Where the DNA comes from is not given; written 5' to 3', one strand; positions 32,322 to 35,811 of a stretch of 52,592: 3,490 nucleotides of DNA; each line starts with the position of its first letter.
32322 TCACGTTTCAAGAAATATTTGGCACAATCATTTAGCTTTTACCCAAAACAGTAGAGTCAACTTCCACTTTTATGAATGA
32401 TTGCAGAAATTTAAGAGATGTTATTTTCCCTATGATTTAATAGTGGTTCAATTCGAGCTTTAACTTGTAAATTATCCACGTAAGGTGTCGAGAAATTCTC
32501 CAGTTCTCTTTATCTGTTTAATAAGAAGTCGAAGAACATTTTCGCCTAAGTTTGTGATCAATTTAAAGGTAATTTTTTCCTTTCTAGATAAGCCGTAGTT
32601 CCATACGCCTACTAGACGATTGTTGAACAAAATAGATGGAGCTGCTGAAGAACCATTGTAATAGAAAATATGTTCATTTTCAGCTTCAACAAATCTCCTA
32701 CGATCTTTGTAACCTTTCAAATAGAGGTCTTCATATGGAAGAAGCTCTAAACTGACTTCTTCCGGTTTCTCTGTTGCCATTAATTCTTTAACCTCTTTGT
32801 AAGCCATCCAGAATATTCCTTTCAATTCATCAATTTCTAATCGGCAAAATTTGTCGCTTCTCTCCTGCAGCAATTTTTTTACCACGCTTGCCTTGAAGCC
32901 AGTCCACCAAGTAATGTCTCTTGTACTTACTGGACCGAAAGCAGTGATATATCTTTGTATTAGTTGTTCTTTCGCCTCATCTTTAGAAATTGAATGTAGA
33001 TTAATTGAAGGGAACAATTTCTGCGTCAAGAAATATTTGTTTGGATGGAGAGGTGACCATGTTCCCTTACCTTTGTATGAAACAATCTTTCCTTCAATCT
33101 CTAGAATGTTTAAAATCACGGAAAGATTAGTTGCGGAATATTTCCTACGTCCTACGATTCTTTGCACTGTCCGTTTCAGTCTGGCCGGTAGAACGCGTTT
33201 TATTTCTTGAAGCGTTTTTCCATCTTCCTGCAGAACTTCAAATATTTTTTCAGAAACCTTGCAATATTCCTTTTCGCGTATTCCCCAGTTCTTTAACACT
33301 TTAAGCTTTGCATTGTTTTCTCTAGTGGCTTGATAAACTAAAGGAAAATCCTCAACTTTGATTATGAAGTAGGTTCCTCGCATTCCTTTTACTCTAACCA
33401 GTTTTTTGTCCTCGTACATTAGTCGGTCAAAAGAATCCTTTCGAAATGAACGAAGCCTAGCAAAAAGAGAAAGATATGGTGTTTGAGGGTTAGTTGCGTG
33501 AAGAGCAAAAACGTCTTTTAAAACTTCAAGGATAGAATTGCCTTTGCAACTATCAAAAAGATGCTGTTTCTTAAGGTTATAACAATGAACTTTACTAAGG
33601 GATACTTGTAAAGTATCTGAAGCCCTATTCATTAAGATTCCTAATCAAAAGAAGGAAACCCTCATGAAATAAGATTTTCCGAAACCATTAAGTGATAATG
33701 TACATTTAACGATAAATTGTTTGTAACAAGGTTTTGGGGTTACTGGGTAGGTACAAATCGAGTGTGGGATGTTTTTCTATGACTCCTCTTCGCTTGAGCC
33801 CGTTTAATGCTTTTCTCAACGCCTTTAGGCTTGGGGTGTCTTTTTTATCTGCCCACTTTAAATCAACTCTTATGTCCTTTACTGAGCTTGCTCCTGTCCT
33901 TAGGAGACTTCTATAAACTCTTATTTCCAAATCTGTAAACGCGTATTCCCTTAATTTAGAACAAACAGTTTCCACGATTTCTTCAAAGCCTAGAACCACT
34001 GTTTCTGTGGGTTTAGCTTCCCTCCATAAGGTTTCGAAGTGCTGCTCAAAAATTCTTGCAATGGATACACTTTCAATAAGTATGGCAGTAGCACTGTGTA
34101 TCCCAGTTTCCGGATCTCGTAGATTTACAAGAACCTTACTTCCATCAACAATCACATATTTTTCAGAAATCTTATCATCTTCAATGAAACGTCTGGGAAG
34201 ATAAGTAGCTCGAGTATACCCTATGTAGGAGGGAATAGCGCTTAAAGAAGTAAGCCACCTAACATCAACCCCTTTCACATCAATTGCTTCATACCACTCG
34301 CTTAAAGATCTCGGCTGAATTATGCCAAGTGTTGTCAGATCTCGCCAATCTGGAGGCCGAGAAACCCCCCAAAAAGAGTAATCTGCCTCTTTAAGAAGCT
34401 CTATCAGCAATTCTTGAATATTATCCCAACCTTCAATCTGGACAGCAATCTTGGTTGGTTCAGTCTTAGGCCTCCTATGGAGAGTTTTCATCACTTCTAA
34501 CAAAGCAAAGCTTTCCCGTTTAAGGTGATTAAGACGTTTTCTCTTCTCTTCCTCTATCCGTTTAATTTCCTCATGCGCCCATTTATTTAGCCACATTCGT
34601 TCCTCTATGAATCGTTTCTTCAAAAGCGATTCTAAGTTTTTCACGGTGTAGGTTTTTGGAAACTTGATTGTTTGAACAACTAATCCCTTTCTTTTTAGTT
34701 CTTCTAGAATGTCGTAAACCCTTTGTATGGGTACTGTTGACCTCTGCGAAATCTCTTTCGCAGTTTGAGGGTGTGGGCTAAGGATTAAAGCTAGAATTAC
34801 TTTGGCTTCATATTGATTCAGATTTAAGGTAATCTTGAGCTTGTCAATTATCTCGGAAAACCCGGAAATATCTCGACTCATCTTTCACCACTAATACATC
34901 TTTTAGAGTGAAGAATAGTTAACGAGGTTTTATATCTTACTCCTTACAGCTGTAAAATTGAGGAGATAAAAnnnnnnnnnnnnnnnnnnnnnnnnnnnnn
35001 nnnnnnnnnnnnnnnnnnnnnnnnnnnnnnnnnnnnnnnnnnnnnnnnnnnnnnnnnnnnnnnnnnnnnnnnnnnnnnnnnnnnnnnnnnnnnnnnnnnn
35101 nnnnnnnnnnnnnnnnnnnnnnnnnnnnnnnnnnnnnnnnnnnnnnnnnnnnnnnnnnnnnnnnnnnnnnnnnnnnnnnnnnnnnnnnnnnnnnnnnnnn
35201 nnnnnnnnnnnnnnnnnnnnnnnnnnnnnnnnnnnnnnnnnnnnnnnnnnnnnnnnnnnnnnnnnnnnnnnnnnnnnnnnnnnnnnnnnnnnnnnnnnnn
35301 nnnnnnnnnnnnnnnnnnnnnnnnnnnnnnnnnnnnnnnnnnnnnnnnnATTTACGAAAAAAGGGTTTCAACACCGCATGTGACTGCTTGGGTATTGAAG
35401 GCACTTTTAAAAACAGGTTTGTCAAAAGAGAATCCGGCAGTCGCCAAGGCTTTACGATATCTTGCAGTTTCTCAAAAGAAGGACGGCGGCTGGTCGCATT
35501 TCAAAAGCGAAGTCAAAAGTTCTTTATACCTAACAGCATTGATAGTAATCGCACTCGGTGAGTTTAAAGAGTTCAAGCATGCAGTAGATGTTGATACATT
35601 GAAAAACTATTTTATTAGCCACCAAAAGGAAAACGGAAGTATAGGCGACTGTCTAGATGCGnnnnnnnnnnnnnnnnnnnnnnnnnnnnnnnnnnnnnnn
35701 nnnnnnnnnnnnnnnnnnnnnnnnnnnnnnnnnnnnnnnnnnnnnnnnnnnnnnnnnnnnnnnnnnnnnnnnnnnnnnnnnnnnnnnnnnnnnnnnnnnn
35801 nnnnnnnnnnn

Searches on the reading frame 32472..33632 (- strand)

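Call 3: search_protein_families(library=pfam, proteins=[window:32472-33632:-], max_evalue=0.1)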
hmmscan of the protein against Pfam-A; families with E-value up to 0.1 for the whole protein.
window:32472-33632:- (386 aa): 1 family
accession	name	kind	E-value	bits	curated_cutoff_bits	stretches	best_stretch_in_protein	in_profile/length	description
PF06224.18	AlkZ-like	-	2.3e-44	152.8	25.9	1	39-378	2-327/329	DNA glycosylase AlkZ-like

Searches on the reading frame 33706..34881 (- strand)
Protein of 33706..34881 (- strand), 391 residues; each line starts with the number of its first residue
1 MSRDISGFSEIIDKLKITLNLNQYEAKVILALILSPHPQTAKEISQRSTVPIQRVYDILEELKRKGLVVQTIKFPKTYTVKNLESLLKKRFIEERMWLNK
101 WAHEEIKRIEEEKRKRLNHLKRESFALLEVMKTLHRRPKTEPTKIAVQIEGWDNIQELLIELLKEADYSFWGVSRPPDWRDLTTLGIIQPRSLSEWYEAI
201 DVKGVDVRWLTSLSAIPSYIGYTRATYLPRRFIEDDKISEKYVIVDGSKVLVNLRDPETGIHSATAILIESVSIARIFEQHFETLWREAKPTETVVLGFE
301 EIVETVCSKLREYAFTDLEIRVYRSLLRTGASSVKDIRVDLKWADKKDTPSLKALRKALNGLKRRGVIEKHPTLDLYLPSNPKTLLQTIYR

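Call 3: search_protein_families(library=pfam, proteins=[window:33706-34881:-], max_evalue=0.1)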
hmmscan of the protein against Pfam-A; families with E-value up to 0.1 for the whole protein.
window:33706-34881:- (391 aa): 13 families
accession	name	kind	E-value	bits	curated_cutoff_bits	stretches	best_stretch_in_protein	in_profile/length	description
PF01978.25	TrmB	-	1.4e-19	70.1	25.6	2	15-83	1-67/68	Sugar-specific transcriptional regulator TrmB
PF24217.1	DUF7436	-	3.1e-07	30.9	34.2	1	151-291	12-152/153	Family of unknown function (DUF7436)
PF12802.13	MarR_2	-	0.0015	19.1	27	1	25-70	7-52/61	MarR family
PF21476.4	PF0610-like_N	-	0.0022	18.6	33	1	31-63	7-39/50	PF0610-like, N-terminal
PF24270.1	HTH_Cmi2_C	-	0.0024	18.6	27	0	23-71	75-121/125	Cmi2, C-terminal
PF02082.26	Rrf2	-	0.0064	17.1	30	1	27-68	10-53/132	Iron-dependent Transcriptional regulator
PF10007.15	DUF2250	-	0.0089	16.6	24.4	1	25-89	9-69/93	Uncharacterized protein conserved in archaea (DUF2250)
PF21984.2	DnaD_N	-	0.021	15.5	27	0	11-68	4-65/101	DnaD N-terminal domain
PF13545.12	HTH_Crp_2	-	0.039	14.4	27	0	40-87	24-68/70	Crp-like helix-turn-helix domain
PF13091.12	PLDc_2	-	0.058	13.7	27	0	201-286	33-132/132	PLD-like domain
PF08221.17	HTH_9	-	0.074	13.6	23.4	0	315-338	11-34/62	RNA polymerase III subunit RPC82 helix-turn-helix domain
PF11495.14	Regulator_TrmB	-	0.086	12.5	22.2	0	243-291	85-134/233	Archaeal transcriptional regulator TrmB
PF24409.1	wHTH-PRTase_assc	-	0.095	13.2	27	0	29-68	3-41/83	wHTH-PRTase associated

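Call 75: search_protein_families(library=ncbifam, proteins=[window:33706-34881:-], max_evalue=0.00001)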
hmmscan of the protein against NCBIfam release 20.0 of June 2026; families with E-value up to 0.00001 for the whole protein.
window:33706-34881:- (391 aa): 3 families
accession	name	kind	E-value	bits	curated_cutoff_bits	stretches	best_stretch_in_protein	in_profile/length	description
NF040851.1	tran_reg_TrmB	equivalog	9.1e-14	51.3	600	1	17-186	12-178/338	HTH-type sugar-sensing transcriptional regulator TrmB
NF047390.1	TransRegTrmBL1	equivalog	1.9e-10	40.2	650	1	9-89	4-82/341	HTH-type sugar sensing transcriptional regulator TrmBL1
NF041141.1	tran_reg_TrmBL2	equivalog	2.4e-07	30.5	530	1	11-115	6-101/264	HTH-type transcriptional regulator TrmBL2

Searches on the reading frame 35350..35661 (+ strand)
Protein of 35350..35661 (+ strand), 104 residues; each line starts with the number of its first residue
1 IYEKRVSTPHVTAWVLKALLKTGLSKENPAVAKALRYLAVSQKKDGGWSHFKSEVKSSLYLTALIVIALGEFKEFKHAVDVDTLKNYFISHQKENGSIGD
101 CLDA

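Call 103: search_solved_structures(query=window:35350-35661:+, max_evalue=0.01, show_alignments=5)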
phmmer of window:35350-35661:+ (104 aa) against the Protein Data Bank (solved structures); distinct sequences matched with E-value up to 0.01: 14.
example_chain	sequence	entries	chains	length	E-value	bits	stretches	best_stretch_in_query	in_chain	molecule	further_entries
1gsz_A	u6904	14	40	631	2.5e-17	66.4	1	4-49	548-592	SQUALENE--HOPENE CYCLASE | SQUALENE-HOPENE CYCLASE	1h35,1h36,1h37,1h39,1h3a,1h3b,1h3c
2sqc_A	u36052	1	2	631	2.6e-17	66.3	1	4-49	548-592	SQUALENE-HOPENE CYCLASE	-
3sqc_A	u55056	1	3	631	2.6e-17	66.3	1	4-49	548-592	SQUALENE--HOPENE CYCLASE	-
8zg1_A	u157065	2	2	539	2.3e-12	50.4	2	11-97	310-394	Squalene cyclase C-terminal domain-containing protein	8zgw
7xr7_A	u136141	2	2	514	2.9e-12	50.1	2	11-97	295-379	SQHop_cyclase_C domain-containing protein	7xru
7xq4_A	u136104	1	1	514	3.3e-12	49.9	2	11-97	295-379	SQHop_cyclase_C domain-containing protein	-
7xqz_A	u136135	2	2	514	3.5e-12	49.8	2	12-97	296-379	SQHop_cyclase_C domain-containing protein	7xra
8zg5_A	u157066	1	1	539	4.5e-12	49.5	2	12-97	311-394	Squalene cyclase C-terminal domain-containing protein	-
8zg0_A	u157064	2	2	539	4.6e-12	49.5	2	11-97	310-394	Squalene cyclase C-terminal domain-containing protein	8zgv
8pak_A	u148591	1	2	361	7.9e-06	29.5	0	28-64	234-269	Squalene--hopene cyclase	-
8j5z_A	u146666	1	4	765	1.3e-05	28.8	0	12-50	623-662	Terpene cyclase/mutase family member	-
8paj_A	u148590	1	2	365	2.5e-05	27.8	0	12-51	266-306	Squalene-hopene/tetraprenyl-beta-curcumene cyclase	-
5bp8_A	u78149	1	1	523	0.0042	20.7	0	8-66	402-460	Ent-copalyl diphosphate synthase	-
6vpt_A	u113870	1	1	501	0.0045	20.6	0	13-72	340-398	Cyclase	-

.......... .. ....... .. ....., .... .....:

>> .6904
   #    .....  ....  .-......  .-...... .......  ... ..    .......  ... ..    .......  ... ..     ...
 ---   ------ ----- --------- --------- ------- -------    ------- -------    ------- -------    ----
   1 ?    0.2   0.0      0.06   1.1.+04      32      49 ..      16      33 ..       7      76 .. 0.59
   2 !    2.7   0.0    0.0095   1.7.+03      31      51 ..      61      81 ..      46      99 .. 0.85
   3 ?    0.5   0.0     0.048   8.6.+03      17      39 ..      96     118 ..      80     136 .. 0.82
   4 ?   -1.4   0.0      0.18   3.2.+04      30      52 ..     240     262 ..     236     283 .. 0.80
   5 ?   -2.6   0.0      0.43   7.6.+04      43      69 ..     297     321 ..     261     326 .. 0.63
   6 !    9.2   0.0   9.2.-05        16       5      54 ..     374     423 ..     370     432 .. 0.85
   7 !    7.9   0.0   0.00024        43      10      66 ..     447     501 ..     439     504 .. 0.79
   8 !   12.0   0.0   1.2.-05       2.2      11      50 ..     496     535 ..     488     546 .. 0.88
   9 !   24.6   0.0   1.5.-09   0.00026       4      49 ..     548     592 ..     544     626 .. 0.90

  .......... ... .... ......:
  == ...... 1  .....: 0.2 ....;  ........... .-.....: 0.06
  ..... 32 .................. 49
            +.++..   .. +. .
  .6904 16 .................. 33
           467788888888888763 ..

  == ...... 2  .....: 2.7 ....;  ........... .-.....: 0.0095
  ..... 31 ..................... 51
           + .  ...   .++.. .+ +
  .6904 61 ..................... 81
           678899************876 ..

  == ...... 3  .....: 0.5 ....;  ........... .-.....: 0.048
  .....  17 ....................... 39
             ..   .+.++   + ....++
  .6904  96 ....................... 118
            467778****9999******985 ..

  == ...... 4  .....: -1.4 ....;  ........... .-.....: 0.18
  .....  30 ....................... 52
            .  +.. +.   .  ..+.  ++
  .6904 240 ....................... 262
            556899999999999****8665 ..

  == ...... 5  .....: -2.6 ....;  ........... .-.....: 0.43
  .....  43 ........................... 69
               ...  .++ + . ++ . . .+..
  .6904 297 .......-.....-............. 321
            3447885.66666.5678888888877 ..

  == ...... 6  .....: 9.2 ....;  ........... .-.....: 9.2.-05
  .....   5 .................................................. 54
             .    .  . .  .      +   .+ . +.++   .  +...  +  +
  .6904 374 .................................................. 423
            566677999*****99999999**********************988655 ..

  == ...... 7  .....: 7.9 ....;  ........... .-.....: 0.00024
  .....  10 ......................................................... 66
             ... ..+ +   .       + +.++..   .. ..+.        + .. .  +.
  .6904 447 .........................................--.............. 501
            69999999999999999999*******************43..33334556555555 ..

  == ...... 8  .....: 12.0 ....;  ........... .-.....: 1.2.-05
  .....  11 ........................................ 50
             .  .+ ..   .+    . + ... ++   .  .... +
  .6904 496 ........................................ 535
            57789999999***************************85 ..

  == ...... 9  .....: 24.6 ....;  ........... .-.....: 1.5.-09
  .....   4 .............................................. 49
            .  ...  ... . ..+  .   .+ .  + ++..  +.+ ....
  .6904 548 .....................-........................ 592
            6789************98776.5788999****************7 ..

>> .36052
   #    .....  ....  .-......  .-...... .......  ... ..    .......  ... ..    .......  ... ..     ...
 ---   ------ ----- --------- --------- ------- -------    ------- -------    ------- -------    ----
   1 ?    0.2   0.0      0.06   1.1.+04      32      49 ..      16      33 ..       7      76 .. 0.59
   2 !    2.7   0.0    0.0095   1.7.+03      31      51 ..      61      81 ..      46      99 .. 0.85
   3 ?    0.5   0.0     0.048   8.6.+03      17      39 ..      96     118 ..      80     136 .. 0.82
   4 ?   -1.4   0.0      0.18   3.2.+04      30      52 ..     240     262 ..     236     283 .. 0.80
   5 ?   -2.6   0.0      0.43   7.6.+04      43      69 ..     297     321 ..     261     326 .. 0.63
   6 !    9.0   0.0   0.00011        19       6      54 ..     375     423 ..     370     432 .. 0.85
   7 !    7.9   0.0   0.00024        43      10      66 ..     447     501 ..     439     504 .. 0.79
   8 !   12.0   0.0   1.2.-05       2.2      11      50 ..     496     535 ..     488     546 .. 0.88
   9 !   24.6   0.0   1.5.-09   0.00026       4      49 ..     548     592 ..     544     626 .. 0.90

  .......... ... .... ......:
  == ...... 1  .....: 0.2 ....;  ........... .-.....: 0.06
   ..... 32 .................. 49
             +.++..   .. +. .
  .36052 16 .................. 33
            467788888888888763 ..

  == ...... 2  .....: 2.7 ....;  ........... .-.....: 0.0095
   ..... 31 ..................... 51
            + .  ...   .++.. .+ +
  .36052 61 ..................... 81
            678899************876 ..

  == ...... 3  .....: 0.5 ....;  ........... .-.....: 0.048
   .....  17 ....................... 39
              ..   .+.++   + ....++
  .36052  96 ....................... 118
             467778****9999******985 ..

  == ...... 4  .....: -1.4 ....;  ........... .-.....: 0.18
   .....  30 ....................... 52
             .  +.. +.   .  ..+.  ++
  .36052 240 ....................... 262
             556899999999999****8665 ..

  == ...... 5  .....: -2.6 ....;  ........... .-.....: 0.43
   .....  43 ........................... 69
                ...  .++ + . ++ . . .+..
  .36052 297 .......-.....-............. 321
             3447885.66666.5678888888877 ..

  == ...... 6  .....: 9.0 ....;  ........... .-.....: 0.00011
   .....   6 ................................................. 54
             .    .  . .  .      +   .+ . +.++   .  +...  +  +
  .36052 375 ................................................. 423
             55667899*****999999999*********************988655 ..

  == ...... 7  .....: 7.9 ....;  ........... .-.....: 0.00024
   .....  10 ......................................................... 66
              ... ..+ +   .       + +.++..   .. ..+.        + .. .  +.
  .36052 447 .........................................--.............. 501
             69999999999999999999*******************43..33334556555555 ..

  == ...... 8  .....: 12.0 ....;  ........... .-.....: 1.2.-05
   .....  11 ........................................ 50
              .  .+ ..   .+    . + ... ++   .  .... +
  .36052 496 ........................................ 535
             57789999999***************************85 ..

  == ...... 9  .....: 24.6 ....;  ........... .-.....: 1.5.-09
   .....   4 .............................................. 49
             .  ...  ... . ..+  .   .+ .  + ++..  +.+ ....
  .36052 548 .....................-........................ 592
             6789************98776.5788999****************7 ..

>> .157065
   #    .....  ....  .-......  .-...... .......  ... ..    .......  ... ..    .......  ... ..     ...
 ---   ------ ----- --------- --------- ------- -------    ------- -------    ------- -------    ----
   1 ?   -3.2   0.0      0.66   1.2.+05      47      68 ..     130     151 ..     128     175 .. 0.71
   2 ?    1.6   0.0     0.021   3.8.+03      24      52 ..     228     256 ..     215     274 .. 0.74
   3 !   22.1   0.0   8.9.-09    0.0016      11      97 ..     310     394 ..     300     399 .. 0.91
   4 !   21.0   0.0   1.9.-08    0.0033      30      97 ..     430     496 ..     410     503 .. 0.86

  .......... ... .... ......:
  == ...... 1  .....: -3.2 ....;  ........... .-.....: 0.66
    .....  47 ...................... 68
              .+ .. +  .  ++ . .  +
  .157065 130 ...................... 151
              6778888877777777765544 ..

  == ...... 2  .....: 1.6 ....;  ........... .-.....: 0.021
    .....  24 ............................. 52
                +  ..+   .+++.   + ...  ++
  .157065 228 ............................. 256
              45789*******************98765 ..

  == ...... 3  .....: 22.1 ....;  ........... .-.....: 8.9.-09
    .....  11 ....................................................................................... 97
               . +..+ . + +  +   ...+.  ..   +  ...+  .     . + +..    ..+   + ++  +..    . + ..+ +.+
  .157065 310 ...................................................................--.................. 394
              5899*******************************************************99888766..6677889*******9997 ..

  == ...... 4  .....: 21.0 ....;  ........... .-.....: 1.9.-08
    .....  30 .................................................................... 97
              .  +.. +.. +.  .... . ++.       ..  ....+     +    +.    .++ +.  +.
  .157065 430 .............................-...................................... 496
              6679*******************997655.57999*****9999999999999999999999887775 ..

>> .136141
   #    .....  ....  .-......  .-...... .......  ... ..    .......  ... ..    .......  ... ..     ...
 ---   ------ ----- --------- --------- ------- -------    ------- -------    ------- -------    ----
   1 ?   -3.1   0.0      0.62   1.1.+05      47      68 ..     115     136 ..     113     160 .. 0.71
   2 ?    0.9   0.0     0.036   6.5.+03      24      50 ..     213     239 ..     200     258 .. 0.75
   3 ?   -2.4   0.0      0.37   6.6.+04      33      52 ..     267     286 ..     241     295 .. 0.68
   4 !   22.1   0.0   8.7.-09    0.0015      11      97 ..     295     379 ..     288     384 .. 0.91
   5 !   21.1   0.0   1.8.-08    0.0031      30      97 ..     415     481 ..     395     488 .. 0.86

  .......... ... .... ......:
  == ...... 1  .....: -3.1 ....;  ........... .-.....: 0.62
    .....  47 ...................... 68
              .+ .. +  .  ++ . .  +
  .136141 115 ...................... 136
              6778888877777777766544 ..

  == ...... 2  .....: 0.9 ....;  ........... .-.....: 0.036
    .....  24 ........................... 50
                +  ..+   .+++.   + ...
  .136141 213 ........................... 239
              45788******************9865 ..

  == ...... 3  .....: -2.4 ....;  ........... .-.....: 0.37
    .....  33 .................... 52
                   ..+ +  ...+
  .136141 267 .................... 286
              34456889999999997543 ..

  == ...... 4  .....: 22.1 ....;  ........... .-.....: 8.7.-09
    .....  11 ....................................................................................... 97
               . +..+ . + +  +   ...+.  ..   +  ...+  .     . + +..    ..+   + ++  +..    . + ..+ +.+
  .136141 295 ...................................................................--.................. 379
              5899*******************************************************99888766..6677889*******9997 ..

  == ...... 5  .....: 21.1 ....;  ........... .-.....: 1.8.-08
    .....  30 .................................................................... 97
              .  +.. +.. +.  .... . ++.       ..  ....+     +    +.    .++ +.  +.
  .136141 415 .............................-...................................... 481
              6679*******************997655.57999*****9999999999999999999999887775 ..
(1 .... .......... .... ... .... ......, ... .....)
